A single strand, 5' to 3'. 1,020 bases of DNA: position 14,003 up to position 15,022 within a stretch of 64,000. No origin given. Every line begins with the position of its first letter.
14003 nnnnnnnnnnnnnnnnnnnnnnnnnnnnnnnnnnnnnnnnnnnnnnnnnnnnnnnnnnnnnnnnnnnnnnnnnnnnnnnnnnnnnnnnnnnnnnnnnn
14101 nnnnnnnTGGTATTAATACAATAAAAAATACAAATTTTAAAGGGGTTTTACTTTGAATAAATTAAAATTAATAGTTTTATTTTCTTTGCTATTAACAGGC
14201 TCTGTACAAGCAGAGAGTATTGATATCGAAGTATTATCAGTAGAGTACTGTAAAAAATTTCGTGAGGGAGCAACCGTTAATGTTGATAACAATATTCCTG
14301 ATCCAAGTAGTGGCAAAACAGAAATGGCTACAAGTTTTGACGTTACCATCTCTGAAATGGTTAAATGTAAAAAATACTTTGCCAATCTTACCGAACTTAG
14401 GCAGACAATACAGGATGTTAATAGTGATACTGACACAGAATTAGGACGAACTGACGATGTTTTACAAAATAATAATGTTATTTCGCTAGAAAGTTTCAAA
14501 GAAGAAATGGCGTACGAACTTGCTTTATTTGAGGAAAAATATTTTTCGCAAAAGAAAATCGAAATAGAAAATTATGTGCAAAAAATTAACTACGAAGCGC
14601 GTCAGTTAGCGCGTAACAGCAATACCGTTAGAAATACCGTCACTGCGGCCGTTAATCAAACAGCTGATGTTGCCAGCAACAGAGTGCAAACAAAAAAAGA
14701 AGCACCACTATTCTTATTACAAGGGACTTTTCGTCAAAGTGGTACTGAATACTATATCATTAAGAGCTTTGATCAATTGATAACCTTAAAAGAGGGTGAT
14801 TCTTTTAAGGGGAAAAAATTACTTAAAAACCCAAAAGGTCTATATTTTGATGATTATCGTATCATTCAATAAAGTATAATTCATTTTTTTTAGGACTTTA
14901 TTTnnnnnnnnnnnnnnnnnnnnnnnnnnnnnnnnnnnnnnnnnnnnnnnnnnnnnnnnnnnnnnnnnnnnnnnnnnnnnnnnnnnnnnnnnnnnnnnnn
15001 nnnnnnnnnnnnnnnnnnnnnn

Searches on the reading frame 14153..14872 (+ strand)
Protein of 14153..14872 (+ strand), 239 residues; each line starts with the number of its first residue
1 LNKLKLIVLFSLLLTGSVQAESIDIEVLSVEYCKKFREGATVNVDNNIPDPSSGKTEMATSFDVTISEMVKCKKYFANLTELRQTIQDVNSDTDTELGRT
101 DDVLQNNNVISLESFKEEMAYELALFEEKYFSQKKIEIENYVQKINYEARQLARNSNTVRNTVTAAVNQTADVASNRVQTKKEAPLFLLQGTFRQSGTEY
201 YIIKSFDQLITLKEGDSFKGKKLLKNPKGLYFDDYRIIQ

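Call 4: search_protein_families(library=pfam, proteins=[window:14153-14872:+], max_evalue=0.1)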
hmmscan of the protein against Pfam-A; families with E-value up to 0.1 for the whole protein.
window:14153-14872:+ (239 aa): 2 families
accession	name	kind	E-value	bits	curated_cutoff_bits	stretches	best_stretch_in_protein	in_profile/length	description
PF07445.17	PriC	-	0.016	15.5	23.3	1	116-164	19-64/174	Primosomal replication protein priC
PF24590.1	DUF7615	-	0.022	15.7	27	1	112-173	16-71/106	Domain of unknown function (DUF7615)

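Call 12: search_protein_families(library=ncbifam, proteins=[window:14153-14872:+], max_evalue=1)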
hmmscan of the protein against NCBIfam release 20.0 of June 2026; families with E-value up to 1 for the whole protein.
window:14153-14872:+ (239 aa): 1 family
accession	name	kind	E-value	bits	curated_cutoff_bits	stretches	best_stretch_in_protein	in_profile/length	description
NF047433.1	Lepto_7_Nterm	domain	0.37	10.6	43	1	206-229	14-37/63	LA_0442/LA_0875 N-terminal domain-containing protein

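Call 107: search_solved_structures(query=A7, max_evalue=10)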
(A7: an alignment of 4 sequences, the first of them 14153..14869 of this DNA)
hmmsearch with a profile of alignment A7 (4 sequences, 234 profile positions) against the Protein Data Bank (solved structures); distinct sequences matched with E-value up to 10: 5.
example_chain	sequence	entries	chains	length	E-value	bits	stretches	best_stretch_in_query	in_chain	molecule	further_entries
9eg6_A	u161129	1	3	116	0.21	14.1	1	104-158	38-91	Caveolae-associated protein 1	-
7nvk_AAA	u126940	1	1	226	0.6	12.6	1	87-157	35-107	Ubiquitin-like modifier-activating enzyme 5,Ubiquitin-fold modifier-conjugating enzyme 1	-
29sb_A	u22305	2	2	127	1.1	11.8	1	70-157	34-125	KABLE2.5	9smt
4ut1_A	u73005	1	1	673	1.1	11.8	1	44-108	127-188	FLAGELLAR HOOK-ASSOCIATED PROTEIN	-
1tgg_A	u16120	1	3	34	1.5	11.4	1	115-144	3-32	right-handed coiled coil trimer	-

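Call 108: search_protein_families(library=phrogs, proteins=[window:14153-14869:+], max_evalue=0.01)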
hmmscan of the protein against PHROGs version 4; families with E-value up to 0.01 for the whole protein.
window:14153-14869:+ (239 aa): 0 families
